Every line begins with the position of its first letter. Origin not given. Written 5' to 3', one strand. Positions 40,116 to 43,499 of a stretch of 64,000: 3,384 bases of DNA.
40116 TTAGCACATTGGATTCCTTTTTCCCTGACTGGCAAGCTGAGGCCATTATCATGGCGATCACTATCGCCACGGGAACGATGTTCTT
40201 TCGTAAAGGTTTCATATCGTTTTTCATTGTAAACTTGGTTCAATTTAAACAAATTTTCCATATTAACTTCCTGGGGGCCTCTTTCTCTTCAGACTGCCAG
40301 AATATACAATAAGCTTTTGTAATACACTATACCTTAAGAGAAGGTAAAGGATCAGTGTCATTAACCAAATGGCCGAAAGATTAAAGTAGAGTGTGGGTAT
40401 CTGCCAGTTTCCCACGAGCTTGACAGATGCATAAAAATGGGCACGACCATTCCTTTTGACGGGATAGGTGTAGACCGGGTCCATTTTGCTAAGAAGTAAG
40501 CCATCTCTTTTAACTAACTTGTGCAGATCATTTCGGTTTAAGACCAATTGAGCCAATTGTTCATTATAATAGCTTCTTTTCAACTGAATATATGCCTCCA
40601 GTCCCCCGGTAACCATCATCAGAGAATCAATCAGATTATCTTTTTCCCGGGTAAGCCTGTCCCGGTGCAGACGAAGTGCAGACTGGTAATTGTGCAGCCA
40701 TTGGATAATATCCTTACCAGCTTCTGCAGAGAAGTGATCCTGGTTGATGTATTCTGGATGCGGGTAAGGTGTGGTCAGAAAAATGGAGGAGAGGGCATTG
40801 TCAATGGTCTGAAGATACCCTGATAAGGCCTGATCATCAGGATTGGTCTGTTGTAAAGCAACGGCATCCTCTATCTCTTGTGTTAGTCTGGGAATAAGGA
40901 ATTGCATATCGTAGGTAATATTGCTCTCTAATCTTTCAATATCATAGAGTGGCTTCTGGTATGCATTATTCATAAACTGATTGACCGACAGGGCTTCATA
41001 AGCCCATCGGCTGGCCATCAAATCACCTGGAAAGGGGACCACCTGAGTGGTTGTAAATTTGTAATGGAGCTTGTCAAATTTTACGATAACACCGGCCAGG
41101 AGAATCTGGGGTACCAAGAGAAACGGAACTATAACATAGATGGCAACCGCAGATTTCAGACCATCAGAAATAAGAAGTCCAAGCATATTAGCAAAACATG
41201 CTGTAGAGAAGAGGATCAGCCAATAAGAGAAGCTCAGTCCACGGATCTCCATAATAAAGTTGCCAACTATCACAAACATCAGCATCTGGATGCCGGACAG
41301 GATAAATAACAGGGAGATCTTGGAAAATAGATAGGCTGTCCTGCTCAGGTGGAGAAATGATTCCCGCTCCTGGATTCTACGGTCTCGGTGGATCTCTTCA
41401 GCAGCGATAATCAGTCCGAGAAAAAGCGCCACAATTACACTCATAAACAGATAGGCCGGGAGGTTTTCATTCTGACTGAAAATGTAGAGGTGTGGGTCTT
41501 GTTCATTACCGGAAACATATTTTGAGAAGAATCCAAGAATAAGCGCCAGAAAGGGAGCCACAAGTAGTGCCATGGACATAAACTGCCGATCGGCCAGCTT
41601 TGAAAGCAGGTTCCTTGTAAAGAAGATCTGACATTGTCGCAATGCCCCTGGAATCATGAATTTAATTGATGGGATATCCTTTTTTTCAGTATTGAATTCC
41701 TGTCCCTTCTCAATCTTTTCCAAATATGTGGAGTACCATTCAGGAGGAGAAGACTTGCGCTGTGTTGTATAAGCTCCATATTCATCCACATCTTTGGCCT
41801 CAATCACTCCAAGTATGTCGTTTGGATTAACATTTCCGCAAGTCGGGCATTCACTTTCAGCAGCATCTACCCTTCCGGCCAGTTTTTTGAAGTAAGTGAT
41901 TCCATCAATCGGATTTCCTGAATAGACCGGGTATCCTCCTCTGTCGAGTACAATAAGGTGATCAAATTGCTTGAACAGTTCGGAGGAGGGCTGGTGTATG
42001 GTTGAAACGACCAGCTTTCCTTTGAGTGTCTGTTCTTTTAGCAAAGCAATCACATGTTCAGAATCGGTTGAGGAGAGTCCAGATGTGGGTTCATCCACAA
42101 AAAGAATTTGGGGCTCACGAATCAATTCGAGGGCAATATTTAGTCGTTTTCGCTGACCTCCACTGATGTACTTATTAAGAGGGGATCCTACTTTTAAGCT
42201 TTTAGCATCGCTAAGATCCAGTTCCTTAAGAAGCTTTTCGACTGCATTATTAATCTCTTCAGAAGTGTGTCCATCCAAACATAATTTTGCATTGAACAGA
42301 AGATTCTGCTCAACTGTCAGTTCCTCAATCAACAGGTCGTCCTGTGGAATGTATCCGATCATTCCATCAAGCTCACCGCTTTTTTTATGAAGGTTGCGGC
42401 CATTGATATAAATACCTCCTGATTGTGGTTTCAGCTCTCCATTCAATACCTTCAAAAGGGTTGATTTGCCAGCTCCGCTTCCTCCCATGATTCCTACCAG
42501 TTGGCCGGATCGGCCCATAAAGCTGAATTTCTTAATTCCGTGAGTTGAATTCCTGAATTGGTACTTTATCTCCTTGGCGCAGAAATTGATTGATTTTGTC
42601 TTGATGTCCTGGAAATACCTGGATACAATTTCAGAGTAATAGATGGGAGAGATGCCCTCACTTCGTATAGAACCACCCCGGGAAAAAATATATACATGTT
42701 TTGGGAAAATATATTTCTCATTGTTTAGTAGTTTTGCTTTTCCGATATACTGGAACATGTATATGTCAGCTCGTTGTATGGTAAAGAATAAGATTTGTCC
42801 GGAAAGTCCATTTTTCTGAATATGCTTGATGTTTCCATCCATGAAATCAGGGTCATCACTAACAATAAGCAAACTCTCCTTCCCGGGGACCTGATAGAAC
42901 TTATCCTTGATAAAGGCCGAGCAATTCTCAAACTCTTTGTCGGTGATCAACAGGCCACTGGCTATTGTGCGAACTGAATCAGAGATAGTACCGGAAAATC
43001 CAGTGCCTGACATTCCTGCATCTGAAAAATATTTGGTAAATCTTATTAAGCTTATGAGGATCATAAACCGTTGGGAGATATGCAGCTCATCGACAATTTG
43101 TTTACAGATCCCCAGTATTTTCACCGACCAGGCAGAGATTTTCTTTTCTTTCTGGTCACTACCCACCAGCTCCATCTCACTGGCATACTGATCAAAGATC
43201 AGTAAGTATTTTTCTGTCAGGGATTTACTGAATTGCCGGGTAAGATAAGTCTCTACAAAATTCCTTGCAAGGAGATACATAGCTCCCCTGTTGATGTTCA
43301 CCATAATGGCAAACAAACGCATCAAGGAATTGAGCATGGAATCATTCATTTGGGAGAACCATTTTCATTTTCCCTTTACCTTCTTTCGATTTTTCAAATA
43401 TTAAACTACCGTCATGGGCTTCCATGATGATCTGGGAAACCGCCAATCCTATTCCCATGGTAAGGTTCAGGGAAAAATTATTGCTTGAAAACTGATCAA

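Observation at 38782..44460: Compact four-gene operon: receiver/pseudo-kinase -> TerB-like ABC ATPase-permease with C-terminal extension -> helical lipoprotein -> small secreted protein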

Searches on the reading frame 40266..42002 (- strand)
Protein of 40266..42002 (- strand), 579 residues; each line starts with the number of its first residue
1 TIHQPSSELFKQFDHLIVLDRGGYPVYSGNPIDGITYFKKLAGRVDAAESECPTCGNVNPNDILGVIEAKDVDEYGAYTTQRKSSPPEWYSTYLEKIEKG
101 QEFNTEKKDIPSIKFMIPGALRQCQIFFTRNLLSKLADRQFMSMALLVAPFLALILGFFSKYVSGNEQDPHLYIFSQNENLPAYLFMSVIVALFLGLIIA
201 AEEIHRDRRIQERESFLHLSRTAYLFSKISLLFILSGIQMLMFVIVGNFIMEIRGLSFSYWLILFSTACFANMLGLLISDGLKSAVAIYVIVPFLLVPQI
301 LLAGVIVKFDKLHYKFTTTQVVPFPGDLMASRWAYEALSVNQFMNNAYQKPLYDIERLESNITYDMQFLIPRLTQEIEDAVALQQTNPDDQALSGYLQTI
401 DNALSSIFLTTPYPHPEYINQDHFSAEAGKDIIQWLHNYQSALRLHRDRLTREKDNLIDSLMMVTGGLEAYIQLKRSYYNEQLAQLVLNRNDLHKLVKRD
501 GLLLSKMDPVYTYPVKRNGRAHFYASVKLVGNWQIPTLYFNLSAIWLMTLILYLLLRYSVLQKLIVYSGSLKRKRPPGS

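Call 60: search_solved_structures(query=window:40266-42002:-, max_evalue=0.01, show_alignments=2)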
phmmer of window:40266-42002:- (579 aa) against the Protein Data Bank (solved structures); distinct sequences matched with E-value up to 0.01: 2.
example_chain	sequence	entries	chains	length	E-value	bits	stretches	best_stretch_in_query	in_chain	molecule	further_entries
7fdv_A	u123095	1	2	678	0.00088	21.3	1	1-312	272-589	ATP-binding cassette sub-family G member 1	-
9s2c_A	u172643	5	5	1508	0.0095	17.9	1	1-60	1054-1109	Pleiotropic ABC efflux transporter of multiple drugs CDR1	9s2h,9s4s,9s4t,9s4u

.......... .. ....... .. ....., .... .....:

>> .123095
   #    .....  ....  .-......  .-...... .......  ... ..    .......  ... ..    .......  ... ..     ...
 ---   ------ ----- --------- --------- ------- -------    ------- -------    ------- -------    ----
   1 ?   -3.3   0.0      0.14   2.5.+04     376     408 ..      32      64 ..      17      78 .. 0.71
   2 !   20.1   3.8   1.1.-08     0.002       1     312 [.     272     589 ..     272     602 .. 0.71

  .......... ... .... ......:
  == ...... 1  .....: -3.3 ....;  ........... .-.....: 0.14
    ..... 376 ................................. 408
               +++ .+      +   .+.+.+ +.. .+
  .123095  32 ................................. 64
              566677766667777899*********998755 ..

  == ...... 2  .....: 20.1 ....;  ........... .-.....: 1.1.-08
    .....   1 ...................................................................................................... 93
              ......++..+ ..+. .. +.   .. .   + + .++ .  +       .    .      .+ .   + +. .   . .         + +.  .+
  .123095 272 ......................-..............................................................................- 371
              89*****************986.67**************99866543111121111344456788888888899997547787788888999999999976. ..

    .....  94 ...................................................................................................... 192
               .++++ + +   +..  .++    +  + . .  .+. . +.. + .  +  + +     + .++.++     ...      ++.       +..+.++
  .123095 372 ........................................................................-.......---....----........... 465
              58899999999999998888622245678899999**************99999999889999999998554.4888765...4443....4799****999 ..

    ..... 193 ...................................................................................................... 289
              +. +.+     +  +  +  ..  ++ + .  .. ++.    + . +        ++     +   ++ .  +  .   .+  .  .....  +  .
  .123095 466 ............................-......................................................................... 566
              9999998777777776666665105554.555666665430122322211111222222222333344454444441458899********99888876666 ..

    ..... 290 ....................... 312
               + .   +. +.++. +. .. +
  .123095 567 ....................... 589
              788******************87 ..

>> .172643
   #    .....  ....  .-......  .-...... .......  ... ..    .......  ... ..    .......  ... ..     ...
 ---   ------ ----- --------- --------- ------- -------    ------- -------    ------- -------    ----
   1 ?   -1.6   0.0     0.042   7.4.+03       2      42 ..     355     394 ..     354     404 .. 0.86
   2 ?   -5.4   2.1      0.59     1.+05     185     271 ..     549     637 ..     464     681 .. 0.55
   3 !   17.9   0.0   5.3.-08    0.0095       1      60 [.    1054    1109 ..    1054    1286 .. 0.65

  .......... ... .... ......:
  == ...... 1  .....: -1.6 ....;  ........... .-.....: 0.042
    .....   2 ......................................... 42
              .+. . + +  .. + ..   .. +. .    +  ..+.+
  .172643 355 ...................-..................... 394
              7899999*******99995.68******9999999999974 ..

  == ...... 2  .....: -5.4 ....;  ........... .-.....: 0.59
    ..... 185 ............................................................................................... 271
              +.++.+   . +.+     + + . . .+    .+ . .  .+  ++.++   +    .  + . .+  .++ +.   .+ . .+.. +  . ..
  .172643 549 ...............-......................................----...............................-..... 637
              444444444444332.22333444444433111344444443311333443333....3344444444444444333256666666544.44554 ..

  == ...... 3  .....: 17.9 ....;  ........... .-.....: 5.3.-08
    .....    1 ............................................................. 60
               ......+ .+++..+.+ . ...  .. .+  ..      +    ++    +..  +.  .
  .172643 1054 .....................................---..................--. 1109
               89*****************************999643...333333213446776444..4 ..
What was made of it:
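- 41079..41639 (-): TM1-TM5 of the ABC-2/ABCG membrane domain, residues ~571-757. Alignment to ABCG1 through its TM5 (call 60).
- On ABCG / ABC-2 (type V) exporters: The ABCG1 alignment ends at its TM5 (call 60).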

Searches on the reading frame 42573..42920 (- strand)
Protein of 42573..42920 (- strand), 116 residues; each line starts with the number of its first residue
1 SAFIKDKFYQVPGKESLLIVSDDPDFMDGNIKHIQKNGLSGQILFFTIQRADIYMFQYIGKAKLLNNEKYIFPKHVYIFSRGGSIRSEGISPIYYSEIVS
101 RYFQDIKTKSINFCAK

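Call 18: search_protein_families(library=pfam, proteins=[window:42573-42920:-], max_evalue=10)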
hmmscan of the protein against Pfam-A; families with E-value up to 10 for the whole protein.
window:42573-42920:- (116 aa): 0 families

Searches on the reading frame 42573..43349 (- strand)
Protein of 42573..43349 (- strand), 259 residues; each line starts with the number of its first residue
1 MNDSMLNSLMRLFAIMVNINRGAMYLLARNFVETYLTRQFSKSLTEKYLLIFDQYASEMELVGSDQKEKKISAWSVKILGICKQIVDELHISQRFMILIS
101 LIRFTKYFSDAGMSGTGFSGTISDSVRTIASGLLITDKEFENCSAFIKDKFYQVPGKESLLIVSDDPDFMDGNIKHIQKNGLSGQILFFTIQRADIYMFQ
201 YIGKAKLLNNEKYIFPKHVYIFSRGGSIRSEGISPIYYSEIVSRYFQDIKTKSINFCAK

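Call 12: find_related_loci(query=A1, collection=genome_contigs, flank=10000)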
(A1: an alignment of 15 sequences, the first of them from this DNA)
Query A1 (258 aa) in genome_contigs; peptide patterns used: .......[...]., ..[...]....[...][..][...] (x = any residue, [..] = any of these).
300 stretches matched a pattern; 217 encode a relative of the query (tblastn E <= 1e-3); the best 80 are kept; 80 distinct loci.
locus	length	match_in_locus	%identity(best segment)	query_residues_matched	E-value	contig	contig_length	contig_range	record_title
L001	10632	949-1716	73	1-256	3e-131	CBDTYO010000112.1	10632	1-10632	MAG TPA_asm: uncultured Bacteroidia bacterium isolate ERR2431960_concoct_72 genome assembly, contig: ERZ23880139.3153, w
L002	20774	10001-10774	72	1-258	1e-128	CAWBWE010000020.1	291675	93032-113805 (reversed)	MAG: uncultured Bacteroidales bacterium isolate MFD03551.bin.2.12 genome assembly, contig: contig_56179, whole genome sh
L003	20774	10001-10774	71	1-258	8e-127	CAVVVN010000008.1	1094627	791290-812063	MAG: uncultured Bacteroidales bacterium isolate MFD03804.bin.1.21 genome assembly, contig: contig_7235, whole genome sho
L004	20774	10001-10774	70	1-258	2e-126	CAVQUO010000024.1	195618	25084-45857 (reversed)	MAG: uncultured Bacteroidetes bacterium isolate MFD09964.bin.2.95 genome assembly, contig: contig_643, whole genome shot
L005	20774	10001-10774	69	1-258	7e-125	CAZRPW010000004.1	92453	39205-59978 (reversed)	MAG TPA_asm: uncultured Bacteroides sp. isolate binchicken_co42_498 genome assembly, contig: NODE_107_length_92453_cov_7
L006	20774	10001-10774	68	1-258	2e-124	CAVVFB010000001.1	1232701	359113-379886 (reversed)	MAG: uncultured Bacteroidetes bacterium isolate MFD04716.bin.2.43 genome assembly, contig: contig_10649, whole genome sh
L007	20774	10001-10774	67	1-258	9e-123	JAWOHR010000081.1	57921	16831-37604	MAG: Bacteroidales bacterium isolate CWP4-3.bin.80 k191_3556169, whole genome shotgun sequence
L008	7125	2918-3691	67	1-258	1e-119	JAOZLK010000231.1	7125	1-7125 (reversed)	MAG: Bacteroidales bacterium isolate GMC10.metabat2.103 NODE_12431_length_7125_cov_9.285573, whole genome shotgun sequen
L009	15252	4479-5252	66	1-258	2e-115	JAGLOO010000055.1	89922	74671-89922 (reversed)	MAG: Bacteroidales bacterium isolate RS_7_37 ROV157_7.bin.37.fa_55, whole genome shotgun sequence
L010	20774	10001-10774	66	1-258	4e-115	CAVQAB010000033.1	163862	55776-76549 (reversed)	MAG: uncultured Bacteroidales bacterium isolate MFD03551.bin.2.26 genome assembly, contig: contig_93137, whole genome sh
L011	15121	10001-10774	66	1-258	1e-112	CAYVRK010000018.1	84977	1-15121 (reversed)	MAG TPA_asm: uncultured Bacteroides sp. isolate binchicken_co151_283 genome assembly, contig: NODE_277_length_84977_cov_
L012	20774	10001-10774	63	1-258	9e-112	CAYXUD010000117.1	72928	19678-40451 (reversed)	MAG TPA_asm: uncultured Bacteroides sp. isolate SRP185410_co1_383 genome assembly, contig: k141_1974349, whole genome sh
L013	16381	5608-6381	61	1-258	2e-109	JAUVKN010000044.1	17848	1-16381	MAG: Bacteroidia bacterium isolate CSMAG_481 CSMAG_481_k141_209045_length_17848_cov_8.6788, whole genome shotgun sequenc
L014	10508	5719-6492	60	1-258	3e-108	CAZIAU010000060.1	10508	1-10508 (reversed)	MAG TPA_asm: uncultured Bacteroides sp. isolate binchicken_co150_65 genome assembly, contig: NODE_15474_length_10508_cov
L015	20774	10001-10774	62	1-258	9e-108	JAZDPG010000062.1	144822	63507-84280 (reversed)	MAG: Bacteroidota bacterium isolate MEGAHIT-group-0.823 k141_9009728, whole genome shotgun sequence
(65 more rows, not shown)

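Call 19: search_solved_structures(query=A1, max_evalue=10)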
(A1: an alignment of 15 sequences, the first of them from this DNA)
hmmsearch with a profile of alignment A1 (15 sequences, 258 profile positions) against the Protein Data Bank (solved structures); distinct sequences matched with E-value up to 10: 0.
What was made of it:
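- Tried and rejected: A profile of the N-terminal module against PDB sequences gave zero hits at E<=10 (call 19).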

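Call 27: predict_structure(alignment_id=A1)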
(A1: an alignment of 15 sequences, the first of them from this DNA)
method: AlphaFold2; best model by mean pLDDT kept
length: 258 residues; sequences in the alignment: 15
mean_pLDDT: 81.4   pTM: 0.80
mean pLDDT of the five models: 81.4, 71.8, 70.6, 66.2, 53.6
residues with pLDDT >= 90: 94; 70-90: 118; 50-70: 31; < 50: 15
segments of 3 or more residues with pLDDT < 50: 63-66, 250-258
pLDDT, mean of each block of 10 residues (from residue 1): 82 78 72 80 82 75 49 75 91 93 83 57 85 94 89 87 89 86 93 92 91 89 91 90 73 43
secondary structure, 60 per line:
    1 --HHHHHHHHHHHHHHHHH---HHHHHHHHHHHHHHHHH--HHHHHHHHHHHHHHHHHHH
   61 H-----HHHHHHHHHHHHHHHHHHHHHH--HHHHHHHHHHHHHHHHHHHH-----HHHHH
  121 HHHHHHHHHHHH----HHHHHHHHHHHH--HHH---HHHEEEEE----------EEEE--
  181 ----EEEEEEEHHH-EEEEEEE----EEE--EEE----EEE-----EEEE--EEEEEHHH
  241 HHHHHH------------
elements in order: H3-19 H23-39 H42-61 H67-88 H91-110 H116-132 H137-148 E160-164 E175-178 E185-191 E196-202 E207-209 E212-214 E219-221 E227-230 E233-237 H238-246
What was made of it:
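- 42906..43343 (-): Cytoplasmic seven-helix bundle, residues 3-148. AF2 model with pLDDT 81 and pTM 0.80 (call 27).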

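Call 30: fold_search(model_id=the predicted structure, library=pdb)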
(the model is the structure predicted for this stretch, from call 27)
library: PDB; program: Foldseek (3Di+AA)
matches with E <= 10: 183; with E <= 0.001: 0
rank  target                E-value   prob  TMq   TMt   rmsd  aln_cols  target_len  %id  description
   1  6c4u_D                5.2e-02  0.97  0.22  0.40   8.3       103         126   16  Engineered FHA with Myc-pTBD peptide (released 2018-05-30)
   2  5yyx                  6.1e-02  0.99  0.23  0.45   4.7        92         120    8  Crystal Structure of the MEK1 FHA domain (released 2018-10-10)
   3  1g6g_B                6.4e-02  0.97  0.21  0.39   7.8        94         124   15  X-RAY STRUCTURE OF THE N-TERMINAL FHA DOMAIN FROM S. CEREVISIAE RAD53P IN COMPLEX WITH A PHOSPHOTHREONINE PEPTIDE AT 1 (released 2000-12-13)
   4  2ff4_B                6.4e-02  0.35  0.22  0.16  18.4       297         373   10  Mycobacterium tuberculosis EmbR in complex with low affinity phosphopeptide (released 2006-01-24)
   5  1g3g_MODEL_1_A        6.8e-02  0.92  0.20  0.30   7.6        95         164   15  NMR STRUCTURE OF THE FHA1 DOMAIN OF YEAST RAD53 (released 2001-01-10)
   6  4jon_A                7.5e-02  0.99  0.23  0.45   7.9       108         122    9  Crystal structure of a centrosomal protein 170kDa, transcript variant beta (CEP170) from Homo sapiens at 2.15 A resolu (released 2013-04-17)
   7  4jon_C                8.3e-02  1.00  0.24  0.48   3.6        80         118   12  Crystal structure of a centrosomal protein 170kDa, transcript variant beta (CEP170) from Homo sapiens at 2.15 A resolu (released 2013-04-17)
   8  5yyz_A                8.7e-02  1.00  0.25  0.56   4.3        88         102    9  Crystal structure of the MEK1 FHA domain in complex with the HOP1 pThr318 peptide. (released 2018-10-17)
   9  5t2f_D                8.7e-02  0.82  0.23  0.24  18.2       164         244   10  Structure of the FHA1 domain of Rad53 bound to the BRCT domain of Dbf4 (released 2017-03-15)
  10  5t2f_C                8.7e-02  0.82  0.22  0.23  16.6       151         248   12  Structure of the FHA1 domain of Rad53 bound to the BRCT domain of Dbf4 (released 2017-03-15)
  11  5t2s_C                9.6e-02  0.97  0.22  0.23   5.9       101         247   12  Structure of the FHA1 domain of Rad53 bound simultaneously to the BRCT domain of Dbf4 and a phosphopeptide. (released 2016-10-12)
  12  6c4u_A                9.6e-02  0.95  0.21  0.40   8.0        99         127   17  Engineered FHA with Myc-pTBD peptide (released 2018-05-30)
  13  5t2f_A                9.6e-02  0.89  0.24  0.26  17.4       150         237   10  Structure of the FHA1 domain of Rad53 bound to the BRCT domain of Dbf4 (released 2017-03-15)
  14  4jon_B                1.0e-01  1.00  0.24  0.46   3.6        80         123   12  Crystal structure of a centrosomal protein 170kDa, transcript variant beta (CEP170) from Homo sapiens at 2.15 A resolu (released 2013-04-17)
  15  1g6g_A                1.0e-01  0.93  0.22  0.40   8.0       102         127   14  X-RAY STRUCTURE OF THE N-TERMINAL FHA DOMAIN FROM S. CEREVISIAE RAD53P IN COMPLEX WITH A PHOSPHOTHREONINE PEPTIDE AT 1 (released 2000-12-13)
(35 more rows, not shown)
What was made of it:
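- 42615..42887 (-): FHA-like beta sandwich, residues ~155-245, without the canonical pThr-binding residues. The 50 Foldseek PDB matches listed are almost all FHA domains, with probability up to 1.0 and E 0.05-0.5 (call 30).
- FHA-like fold packed against the helical bundle (pTM 0.80): calls 27, 30.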

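Call 62: search_protein_families(library=phrogs, proteins=[window:42573-43349:-], max_evalue=0.001)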
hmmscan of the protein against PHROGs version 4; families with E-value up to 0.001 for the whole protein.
window:42573-43349:- (259 aa): 0 families

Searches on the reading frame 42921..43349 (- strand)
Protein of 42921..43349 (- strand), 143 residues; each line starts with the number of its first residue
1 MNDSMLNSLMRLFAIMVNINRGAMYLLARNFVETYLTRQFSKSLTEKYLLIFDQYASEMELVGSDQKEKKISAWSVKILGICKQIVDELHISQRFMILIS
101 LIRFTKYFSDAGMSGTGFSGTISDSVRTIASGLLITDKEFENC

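Call 18: search_protein_families(library=pfam, proteins=[window:42921-43349:-], max_evalue=10)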
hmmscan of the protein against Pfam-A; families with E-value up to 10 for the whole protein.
window:42921-43349:- (143 aa): 2 families
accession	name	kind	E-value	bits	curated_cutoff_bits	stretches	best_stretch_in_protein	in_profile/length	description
PF07787.17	TMEM43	-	0.0041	17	23.3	1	39-133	151-245/250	Transmembrane protein 43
PF18878.5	PPE-PPW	-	0.2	12.2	27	1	109-135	3-29/48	PPE-PPW subfamily C-terminal region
